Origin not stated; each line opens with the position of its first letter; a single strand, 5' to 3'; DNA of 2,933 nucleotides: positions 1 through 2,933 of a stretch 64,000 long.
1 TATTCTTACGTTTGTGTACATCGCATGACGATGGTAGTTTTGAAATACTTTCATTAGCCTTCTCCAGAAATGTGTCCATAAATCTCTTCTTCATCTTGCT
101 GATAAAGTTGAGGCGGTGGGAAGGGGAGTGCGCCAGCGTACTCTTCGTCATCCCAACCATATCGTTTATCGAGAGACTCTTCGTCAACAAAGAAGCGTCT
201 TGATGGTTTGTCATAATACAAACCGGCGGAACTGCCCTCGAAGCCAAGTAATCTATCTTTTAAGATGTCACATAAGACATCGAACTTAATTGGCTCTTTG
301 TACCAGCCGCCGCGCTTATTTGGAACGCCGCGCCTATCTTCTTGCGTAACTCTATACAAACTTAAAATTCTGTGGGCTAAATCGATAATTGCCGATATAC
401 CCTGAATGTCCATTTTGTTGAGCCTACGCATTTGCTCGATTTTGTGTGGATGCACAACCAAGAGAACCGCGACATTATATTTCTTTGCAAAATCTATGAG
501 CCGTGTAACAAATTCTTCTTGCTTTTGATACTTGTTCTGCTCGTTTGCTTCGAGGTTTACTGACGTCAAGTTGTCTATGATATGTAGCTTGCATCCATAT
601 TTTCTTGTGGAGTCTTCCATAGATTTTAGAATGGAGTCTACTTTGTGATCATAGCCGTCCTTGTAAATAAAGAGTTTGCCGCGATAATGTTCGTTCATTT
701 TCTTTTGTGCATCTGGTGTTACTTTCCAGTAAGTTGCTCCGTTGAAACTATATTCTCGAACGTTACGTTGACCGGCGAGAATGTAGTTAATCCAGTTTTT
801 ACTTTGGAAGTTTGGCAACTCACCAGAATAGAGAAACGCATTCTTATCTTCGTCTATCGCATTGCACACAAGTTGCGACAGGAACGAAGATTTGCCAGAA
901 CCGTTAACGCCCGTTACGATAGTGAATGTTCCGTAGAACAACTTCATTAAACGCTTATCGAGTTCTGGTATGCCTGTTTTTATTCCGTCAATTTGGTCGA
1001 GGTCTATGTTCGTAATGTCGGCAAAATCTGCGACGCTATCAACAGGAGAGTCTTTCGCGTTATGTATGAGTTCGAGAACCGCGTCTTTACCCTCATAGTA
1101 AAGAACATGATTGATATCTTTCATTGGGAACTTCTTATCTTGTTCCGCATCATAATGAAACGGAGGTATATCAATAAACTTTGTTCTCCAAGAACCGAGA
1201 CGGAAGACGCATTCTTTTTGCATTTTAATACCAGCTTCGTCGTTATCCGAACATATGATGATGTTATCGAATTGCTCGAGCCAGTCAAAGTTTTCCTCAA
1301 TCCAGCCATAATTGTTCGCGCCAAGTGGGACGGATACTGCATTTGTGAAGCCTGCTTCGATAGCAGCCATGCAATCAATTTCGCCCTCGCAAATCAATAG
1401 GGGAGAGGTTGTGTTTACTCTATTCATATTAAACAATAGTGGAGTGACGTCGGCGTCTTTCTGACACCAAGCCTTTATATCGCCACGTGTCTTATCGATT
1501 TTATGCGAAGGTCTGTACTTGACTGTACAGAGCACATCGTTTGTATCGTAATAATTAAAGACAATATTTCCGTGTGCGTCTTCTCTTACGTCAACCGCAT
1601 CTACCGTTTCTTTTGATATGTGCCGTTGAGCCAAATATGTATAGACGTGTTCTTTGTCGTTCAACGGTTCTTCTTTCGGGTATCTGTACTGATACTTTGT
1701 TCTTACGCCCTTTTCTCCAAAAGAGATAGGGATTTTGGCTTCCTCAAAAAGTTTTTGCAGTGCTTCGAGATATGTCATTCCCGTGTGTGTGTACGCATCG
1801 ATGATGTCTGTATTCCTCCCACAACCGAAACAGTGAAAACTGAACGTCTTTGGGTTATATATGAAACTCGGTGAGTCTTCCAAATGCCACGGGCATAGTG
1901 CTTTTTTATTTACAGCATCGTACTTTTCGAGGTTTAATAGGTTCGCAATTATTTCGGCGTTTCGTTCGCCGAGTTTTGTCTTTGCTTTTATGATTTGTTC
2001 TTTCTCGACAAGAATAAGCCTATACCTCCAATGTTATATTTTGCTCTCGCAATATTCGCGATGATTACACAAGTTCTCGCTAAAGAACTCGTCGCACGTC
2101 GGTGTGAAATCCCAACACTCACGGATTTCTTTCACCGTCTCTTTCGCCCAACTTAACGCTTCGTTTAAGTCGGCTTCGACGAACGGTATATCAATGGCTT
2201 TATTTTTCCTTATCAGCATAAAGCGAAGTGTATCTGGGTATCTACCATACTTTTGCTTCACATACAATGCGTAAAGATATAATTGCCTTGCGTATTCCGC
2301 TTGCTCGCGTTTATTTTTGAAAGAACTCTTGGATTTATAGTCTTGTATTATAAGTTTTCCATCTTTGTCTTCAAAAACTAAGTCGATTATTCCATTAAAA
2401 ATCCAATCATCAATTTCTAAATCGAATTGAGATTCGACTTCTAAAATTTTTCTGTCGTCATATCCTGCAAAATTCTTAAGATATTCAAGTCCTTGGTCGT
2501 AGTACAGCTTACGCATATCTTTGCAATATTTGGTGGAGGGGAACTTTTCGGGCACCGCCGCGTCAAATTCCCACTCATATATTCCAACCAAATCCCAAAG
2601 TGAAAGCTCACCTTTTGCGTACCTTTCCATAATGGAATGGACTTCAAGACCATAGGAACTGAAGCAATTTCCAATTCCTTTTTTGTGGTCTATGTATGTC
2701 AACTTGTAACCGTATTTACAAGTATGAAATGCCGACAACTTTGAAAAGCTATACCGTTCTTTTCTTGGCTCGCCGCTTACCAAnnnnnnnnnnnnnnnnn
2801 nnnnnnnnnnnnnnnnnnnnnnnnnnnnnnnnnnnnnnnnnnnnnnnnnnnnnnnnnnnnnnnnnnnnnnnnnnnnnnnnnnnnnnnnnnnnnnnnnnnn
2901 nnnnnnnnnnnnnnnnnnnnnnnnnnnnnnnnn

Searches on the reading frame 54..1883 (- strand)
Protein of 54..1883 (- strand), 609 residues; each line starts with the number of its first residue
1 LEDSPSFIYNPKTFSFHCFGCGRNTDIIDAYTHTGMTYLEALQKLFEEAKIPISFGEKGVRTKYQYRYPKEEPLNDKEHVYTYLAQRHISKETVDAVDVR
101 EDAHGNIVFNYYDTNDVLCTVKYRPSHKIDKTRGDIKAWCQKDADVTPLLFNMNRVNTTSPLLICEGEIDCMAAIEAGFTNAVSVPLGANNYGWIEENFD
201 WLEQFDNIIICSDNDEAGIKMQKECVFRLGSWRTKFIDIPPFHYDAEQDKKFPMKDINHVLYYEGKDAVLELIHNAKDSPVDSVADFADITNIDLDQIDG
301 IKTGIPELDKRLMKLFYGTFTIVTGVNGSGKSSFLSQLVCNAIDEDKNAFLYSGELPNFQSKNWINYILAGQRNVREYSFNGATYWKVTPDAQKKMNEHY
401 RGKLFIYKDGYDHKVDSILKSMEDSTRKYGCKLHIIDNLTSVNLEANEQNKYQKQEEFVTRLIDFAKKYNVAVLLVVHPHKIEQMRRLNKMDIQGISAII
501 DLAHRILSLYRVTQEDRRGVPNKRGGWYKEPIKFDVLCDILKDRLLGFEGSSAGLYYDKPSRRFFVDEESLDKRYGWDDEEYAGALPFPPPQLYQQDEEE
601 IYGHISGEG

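Call 9: search_protein_families(library=pfam, proteins=[window:54-1883:-], max_evalue=0.01)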
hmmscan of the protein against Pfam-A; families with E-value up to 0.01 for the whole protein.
window:54-1883:- (609 aa): 11 families
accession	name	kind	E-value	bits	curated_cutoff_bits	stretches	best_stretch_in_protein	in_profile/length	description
PF13481.12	AAA_25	-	3.1e-12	47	27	1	296-481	10-192/195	AAA domain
PF03796.21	DnaB_C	-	8.7e-12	45.4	27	1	300-511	1-213/255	DnaB-like helicase C terminal domain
PF13155.12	Toprim_2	-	9.8e-11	42.3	22.1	1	164-237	2-76/88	Toprim-like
PF06745.19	ATPase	-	2.1e-08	34.2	26.6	1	301-481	1-166/231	KaiC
PF01807.25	Zn_ribbon_DnaG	-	1.4e-06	28.5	24.9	1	2-54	41-94/98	CHC2 zinc finger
PF13662.12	Toprim_4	-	3.4e-05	24.4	25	1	162-222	3-67/85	Toprim domain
PF13154.11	DUF3991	-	7e-05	23.6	24.5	1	83-124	2-48/74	Protein of unknown function (DUF3991)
PF13401.12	AAA_22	-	0.0017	19.1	27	1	318-484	5-128/130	AAA domain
PF01751.28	Toprim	-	0.0056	17.3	23.1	0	162-226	2-77/96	Toprim domain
PF01443.25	Viral_helicase1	-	0.0056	17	21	0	321-356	1-36/228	Viral superfamily 1 RNA helicase core domain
PF13362.12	Toprim_3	-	0.006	17.4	27.2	0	162-266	2-94/95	Toprim domain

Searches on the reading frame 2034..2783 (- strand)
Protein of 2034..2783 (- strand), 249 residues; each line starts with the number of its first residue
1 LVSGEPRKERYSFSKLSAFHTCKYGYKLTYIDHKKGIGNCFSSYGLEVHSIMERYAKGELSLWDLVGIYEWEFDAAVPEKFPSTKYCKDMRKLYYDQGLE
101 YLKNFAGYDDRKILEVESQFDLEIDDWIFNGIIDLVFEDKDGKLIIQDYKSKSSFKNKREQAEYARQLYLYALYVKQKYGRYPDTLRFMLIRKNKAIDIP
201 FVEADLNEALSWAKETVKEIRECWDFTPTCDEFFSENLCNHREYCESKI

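Call 86: search_protein_families(library=pfam, alignment_id=A2, max_evalue=0.001)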
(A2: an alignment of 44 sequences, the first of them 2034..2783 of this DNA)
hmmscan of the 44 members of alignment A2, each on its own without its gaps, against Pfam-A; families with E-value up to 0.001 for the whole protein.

A. member 1, window:2034-2783:- (249 aa): 1 family
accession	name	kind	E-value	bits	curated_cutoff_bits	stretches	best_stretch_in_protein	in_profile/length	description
PF12705.13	PDDEXK_1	-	6.4e-21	75.9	22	1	11-245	2-246/247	PD-(D/E)XK nuclease superfamily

B. families by the number of members that match (of 44 scanned): 28 families (the first 25 are shown)
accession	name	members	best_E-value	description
PF00149.33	Metallophos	2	1.9e-11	Calcineurin-like phosphoesterase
PF02540.23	NAD_synthase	1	4.9e-53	NAD synthase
PF00075.30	RNase_H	1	1.3e-43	RNase H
PF02452.23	PemK_toxin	1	1.9e-31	PemK-like, MazF-like toxin of type II toxin-antitoxin system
PF08719.17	NADAR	1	2.4e-26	NADAR domain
PF17338.8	GP88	1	5.3e-26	Gene product 88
PF01145.31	Band_7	1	4.1e-24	SPFH domain / Band 7 family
PF00899.27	ThiF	1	9.5e-22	ThiF family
PF12705.13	PDDEXK_1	1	6.4e-21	PD-(D/E)XK nuclease superfamily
PF00857.26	Isochorismatase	1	7.1e-21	Isochorismatase domain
PF13671.12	AAA_33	1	9.4e-21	AAA domain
PF00078.32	RVT_1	1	3.8e-19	Reverse transcriptase (RNA-dependent DNA polymerase)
PF24875.1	DUF7736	1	2.6e-17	Domain of unknown function (DUF7736)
PF04404.17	ERF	1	9.6e-14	ERF superfamily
PF19789.6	DUF6273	1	2.4e-12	Domain of unknown function (DUF6273)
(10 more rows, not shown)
